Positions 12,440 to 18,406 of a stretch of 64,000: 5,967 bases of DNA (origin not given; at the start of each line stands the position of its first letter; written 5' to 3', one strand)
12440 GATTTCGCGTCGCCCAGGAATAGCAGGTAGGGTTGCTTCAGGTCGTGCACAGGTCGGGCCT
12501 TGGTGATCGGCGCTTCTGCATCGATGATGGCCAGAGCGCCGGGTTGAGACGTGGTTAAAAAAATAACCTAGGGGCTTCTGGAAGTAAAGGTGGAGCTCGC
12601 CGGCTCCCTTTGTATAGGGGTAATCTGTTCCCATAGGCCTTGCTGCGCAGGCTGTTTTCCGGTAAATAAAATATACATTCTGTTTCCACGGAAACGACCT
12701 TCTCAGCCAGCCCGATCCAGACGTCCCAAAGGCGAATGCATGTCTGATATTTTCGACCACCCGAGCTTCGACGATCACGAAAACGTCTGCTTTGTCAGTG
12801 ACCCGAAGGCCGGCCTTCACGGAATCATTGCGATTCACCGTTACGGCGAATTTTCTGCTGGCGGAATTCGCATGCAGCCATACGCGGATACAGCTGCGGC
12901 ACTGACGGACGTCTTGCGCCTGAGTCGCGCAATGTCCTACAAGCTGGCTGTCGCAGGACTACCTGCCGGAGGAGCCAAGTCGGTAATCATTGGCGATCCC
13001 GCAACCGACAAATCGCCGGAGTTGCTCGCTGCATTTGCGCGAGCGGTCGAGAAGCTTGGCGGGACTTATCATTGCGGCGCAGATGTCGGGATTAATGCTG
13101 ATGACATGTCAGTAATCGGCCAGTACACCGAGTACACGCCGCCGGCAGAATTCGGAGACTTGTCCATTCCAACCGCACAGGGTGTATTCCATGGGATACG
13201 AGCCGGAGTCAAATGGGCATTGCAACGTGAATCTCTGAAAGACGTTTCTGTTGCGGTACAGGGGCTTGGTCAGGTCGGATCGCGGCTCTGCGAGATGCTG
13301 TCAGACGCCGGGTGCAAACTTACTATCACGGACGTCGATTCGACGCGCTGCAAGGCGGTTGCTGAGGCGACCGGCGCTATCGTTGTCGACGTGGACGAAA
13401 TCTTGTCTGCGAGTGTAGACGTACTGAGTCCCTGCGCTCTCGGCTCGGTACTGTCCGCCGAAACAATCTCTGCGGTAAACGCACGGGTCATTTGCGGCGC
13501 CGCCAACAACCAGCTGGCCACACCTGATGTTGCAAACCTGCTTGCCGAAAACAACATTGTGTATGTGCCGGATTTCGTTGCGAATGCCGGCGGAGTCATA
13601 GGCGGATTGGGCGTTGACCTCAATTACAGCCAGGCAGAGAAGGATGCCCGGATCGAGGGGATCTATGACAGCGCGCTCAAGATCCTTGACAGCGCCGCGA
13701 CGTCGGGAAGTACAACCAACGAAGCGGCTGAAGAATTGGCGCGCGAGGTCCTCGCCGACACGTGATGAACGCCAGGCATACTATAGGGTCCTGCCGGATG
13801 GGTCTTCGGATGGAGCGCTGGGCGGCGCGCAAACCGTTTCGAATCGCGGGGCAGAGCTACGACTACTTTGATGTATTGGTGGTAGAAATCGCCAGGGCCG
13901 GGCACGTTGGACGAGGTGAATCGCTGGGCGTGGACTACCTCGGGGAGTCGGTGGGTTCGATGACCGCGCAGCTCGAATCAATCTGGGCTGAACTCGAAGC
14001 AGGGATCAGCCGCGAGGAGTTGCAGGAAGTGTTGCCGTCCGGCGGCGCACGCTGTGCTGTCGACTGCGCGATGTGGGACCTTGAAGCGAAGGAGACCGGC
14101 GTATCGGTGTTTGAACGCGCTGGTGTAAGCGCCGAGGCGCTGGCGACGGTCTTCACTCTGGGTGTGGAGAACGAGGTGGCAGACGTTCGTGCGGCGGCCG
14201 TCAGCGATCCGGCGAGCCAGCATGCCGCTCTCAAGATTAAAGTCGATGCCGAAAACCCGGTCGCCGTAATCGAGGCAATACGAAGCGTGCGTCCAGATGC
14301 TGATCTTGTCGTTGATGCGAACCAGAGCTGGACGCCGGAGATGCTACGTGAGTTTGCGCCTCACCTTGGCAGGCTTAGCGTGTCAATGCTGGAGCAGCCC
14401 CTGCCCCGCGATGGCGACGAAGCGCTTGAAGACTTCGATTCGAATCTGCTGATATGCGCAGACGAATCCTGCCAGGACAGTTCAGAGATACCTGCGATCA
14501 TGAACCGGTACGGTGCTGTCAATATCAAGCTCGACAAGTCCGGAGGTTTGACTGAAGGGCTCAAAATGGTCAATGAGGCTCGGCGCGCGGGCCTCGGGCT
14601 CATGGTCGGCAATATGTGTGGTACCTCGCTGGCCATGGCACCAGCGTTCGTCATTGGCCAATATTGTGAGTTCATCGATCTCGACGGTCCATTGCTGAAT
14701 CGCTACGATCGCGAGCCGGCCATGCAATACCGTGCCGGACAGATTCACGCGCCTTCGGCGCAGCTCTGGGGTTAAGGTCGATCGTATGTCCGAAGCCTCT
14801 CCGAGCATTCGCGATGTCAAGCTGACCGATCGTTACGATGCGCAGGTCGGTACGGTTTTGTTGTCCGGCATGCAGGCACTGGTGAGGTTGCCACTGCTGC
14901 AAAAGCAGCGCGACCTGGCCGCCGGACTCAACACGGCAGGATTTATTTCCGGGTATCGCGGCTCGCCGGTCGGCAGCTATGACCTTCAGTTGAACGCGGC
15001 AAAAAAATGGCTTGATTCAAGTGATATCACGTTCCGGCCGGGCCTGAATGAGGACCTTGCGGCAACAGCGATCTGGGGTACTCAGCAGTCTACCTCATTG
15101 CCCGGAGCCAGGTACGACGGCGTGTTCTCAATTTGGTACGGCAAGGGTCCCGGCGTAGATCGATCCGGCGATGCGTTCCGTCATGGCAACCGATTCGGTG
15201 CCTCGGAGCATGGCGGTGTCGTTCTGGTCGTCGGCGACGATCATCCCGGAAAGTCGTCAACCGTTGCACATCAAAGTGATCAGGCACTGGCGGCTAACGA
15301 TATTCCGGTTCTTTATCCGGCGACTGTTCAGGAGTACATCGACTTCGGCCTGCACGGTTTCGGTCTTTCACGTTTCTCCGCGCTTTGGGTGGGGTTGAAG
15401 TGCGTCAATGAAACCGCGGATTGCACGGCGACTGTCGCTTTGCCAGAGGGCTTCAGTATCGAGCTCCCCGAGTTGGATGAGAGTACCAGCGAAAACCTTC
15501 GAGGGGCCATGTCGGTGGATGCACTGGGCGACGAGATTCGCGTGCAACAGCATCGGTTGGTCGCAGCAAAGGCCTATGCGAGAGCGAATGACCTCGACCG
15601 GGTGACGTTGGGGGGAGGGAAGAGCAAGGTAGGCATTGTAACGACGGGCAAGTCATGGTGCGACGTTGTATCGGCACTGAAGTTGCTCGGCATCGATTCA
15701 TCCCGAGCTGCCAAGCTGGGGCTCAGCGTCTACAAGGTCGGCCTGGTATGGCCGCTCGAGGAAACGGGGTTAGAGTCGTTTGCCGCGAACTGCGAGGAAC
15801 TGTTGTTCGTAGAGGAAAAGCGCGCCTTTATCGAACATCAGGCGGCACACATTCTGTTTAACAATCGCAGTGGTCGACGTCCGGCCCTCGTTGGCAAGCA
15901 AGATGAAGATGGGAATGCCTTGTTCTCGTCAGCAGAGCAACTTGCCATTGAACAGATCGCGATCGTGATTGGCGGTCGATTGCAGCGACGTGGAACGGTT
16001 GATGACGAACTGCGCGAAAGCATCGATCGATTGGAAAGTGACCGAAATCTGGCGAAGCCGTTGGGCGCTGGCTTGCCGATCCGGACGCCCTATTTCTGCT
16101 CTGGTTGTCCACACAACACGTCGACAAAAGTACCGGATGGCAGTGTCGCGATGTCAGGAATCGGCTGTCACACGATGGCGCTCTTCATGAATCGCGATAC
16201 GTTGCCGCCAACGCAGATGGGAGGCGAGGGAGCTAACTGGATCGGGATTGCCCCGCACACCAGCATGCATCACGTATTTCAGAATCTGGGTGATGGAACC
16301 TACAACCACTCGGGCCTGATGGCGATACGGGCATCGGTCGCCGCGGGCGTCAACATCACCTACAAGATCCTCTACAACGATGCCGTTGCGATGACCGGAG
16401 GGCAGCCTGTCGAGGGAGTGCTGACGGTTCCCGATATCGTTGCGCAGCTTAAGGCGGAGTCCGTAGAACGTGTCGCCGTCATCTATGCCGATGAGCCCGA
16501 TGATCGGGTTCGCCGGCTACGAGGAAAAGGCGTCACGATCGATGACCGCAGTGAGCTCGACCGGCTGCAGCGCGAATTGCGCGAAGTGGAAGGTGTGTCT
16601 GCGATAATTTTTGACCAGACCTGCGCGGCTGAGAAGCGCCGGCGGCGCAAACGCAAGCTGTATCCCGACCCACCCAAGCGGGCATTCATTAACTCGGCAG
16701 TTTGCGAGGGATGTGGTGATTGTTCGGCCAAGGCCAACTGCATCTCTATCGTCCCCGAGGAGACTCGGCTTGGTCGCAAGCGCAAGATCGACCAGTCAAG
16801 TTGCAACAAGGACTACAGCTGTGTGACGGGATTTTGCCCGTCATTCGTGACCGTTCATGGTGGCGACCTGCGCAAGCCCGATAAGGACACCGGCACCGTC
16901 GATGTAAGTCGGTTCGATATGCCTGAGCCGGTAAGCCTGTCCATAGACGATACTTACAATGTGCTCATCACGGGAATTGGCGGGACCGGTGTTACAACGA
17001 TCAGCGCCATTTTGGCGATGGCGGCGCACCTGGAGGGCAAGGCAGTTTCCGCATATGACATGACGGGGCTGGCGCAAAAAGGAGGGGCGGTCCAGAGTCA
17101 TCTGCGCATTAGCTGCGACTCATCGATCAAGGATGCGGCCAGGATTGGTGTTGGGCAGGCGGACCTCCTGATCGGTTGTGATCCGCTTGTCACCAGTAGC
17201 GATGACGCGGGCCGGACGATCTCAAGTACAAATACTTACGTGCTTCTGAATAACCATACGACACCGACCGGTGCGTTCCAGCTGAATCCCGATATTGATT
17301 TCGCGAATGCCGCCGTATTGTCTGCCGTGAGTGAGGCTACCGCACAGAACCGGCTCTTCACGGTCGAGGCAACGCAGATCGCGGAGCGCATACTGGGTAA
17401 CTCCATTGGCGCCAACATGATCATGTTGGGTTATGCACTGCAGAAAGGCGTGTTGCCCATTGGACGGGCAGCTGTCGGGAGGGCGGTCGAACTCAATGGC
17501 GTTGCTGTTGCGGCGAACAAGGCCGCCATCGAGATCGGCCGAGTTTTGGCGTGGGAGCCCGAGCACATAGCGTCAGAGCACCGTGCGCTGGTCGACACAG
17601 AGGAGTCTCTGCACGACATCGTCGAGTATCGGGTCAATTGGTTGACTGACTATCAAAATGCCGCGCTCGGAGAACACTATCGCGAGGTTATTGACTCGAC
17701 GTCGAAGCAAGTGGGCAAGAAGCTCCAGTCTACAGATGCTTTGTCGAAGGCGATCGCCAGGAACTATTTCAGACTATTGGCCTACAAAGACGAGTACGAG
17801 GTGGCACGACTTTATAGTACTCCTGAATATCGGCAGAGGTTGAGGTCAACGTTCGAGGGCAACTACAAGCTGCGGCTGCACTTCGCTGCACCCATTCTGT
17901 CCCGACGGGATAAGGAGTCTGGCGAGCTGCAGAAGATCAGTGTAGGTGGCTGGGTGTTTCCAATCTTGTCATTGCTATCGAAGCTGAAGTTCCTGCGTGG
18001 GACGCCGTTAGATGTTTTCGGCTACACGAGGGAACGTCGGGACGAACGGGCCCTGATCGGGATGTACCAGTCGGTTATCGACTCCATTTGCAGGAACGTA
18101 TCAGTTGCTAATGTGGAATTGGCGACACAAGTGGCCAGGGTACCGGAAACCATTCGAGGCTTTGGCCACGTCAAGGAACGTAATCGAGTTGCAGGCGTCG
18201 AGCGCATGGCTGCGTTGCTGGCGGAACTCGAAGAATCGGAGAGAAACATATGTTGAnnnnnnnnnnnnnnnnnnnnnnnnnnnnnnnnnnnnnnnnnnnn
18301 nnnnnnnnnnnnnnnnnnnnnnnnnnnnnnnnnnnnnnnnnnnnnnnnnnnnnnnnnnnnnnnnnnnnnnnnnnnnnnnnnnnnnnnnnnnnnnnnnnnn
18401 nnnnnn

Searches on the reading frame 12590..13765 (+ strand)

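Call 65: search_protein_families(library=pfam, proteins=[window:12590-13765:+], max_evalue=0.00001)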
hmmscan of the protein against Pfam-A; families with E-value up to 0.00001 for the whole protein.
window:12590-13765:+ (391 aa): 2 families
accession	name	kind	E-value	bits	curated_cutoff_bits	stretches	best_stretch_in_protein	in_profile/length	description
PF02812.23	ELFV_dehydrog_N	-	9.4e-20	71.1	25.3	1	63-178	1-118/129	Glu/Leu/Phe/Val dehydrogenase, dimerisation domain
PF00208.27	ELFV_dehydrog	-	5.2e-16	59.5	23.4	1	262-337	98-175/241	Glutamate/Leucine/Phenylalanine/Valine dehydrogenase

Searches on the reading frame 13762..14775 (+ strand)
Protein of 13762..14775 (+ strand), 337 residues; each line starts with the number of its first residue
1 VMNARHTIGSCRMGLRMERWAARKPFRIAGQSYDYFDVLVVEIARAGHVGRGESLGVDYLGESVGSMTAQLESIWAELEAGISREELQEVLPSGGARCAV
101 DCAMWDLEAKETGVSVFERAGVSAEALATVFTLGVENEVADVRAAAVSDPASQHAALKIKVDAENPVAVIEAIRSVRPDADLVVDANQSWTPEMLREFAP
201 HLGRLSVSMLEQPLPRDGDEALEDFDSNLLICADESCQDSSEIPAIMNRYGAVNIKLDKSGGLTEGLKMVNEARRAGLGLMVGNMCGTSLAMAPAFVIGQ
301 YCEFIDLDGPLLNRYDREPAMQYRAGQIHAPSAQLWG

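Call 65: search_protein_families(library=pfam, proteins=[window:13762-14775:+], max_evalue=0.00001)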
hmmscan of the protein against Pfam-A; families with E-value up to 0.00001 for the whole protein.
window:13762-14775:+ (337 aa): 2 families
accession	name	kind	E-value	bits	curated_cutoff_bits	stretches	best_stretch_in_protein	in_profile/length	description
PF13378.12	MR_MLE_C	-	3.6e-24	86.1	29.4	1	152-333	13-208/219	Enolase C-terminal domain-like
PF02746.21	MR_MLE_N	-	1.7e-09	38.3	22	1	17-118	8-114/117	Mandelate racemase / muconate lactonizing enzyme, N-terminal domain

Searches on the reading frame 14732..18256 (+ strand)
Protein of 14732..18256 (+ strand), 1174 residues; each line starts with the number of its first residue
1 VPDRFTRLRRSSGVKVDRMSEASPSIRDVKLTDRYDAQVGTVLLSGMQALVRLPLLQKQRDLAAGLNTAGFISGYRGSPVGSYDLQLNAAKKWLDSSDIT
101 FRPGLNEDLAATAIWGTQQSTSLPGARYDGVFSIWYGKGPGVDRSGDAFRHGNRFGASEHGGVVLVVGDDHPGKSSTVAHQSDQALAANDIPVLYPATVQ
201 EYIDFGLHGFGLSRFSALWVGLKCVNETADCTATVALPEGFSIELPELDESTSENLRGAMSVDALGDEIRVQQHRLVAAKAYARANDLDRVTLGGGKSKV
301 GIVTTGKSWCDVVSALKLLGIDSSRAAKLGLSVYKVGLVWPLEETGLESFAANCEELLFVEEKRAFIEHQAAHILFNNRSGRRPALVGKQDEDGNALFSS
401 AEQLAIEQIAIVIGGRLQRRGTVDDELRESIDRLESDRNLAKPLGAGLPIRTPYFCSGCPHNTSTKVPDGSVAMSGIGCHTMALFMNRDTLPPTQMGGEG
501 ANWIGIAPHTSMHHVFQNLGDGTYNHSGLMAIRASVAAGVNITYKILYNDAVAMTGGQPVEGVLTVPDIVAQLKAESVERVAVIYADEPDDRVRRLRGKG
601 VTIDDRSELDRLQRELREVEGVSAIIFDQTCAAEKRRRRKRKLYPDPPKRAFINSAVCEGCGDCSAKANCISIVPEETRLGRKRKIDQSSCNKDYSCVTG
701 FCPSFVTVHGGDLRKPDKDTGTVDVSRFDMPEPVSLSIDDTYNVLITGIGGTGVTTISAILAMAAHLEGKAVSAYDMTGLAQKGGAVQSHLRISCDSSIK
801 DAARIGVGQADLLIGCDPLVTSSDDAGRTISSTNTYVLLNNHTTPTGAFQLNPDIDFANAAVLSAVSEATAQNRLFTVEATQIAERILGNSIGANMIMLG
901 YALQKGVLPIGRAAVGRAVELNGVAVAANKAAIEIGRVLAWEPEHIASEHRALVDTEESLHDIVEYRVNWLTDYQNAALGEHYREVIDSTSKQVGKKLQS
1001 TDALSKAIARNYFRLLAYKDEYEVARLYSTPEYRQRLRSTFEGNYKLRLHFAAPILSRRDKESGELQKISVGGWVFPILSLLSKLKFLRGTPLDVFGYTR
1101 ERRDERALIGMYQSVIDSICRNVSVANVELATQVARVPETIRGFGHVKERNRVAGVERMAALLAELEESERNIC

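Call 65: search_protein_families(library=pfam, proteins=[window:14732-18256:+], max_evalue=0.00001)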
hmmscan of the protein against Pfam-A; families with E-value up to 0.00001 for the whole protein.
window:14732-18256:+ (1174 aa): 2 families
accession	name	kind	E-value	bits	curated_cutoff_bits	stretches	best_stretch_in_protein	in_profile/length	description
PF20169.3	DUF6537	-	1.9e-61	208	27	1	960-1152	1-194/203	Family of unknown function (DUF6537)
PF01558.24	POR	-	1.1e-24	88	27.4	1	750-936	1-171/173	Pyruvate ferredoxin/flavodoxin oxidoreductase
